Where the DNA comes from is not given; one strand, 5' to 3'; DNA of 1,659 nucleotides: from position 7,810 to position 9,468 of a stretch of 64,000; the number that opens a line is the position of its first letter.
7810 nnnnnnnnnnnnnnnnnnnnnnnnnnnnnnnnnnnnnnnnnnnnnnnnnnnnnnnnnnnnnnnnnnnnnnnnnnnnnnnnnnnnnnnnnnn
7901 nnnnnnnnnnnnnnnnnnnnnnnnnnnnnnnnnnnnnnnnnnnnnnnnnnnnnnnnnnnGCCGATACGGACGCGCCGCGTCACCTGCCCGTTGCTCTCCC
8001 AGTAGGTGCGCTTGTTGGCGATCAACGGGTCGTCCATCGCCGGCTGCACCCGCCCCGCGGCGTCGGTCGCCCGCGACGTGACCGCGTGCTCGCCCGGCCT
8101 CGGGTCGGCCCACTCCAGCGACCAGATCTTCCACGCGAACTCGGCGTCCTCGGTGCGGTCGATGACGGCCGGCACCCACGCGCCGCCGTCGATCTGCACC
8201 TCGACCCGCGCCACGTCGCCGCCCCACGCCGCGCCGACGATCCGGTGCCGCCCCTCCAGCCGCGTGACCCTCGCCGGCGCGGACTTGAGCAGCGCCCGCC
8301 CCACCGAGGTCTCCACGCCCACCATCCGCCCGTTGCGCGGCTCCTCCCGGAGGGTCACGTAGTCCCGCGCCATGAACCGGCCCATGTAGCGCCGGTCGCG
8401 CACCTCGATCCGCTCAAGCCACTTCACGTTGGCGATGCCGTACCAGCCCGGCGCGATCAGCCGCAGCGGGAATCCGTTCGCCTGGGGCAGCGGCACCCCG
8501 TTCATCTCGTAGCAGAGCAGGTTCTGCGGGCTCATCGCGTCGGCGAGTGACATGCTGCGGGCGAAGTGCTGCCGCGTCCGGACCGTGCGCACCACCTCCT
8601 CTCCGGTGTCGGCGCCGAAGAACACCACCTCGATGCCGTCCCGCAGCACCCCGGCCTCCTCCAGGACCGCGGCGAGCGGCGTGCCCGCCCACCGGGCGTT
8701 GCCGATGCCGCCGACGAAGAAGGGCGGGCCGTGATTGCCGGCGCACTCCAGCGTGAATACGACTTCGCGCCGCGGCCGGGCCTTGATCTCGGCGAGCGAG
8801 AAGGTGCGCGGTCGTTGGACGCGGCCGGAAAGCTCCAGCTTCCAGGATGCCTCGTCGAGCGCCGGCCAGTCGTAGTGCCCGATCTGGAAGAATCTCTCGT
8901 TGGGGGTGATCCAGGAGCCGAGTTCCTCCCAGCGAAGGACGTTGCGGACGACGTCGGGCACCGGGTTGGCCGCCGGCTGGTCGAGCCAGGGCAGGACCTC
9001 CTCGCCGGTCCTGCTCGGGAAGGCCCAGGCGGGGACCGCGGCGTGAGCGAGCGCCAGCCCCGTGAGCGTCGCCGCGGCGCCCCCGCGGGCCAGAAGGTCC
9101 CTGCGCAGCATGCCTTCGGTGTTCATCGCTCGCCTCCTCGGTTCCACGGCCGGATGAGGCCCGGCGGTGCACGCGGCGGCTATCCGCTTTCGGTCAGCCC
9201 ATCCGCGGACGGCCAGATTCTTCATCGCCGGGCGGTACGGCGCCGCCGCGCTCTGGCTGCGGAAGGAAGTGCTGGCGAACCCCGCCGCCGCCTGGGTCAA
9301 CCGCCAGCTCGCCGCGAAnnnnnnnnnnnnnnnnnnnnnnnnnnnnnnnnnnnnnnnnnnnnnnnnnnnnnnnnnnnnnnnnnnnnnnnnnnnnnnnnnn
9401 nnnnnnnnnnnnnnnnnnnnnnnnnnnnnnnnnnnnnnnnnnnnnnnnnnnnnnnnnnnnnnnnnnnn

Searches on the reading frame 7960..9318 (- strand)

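Call 15: search_protein_families(library=ncbifam, proteins=[window:7960-9318:-], max_evalue=0.00001)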
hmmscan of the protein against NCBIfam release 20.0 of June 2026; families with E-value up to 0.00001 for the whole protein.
window:7960-9318:- (453 aa): 4 families
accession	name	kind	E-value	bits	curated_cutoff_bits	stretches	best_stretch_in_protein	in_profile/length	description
NF052245.1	SorA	equivalog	3.3e-44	151.2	600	1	136-427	69-375/396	SorA family sulfite dehydrogenase catalytic subunit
TIGR04555.1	sulfite_DH_soxC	equivalog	6.3e-43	147.3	420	1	127-443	77-392/408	sulfite dehydrogenase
NF052247.1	SorT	equivalog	6.3e-40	137.2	570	1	137-441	64-375/387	SorT family sulfite dehydrogenase catalytic subunit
NF003767.0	PRK05363.1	equivalog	2.7e-12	46.6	207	1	153-310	95-249/320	protein-methionine-sulfoxide reductase catalytic subunit MsrP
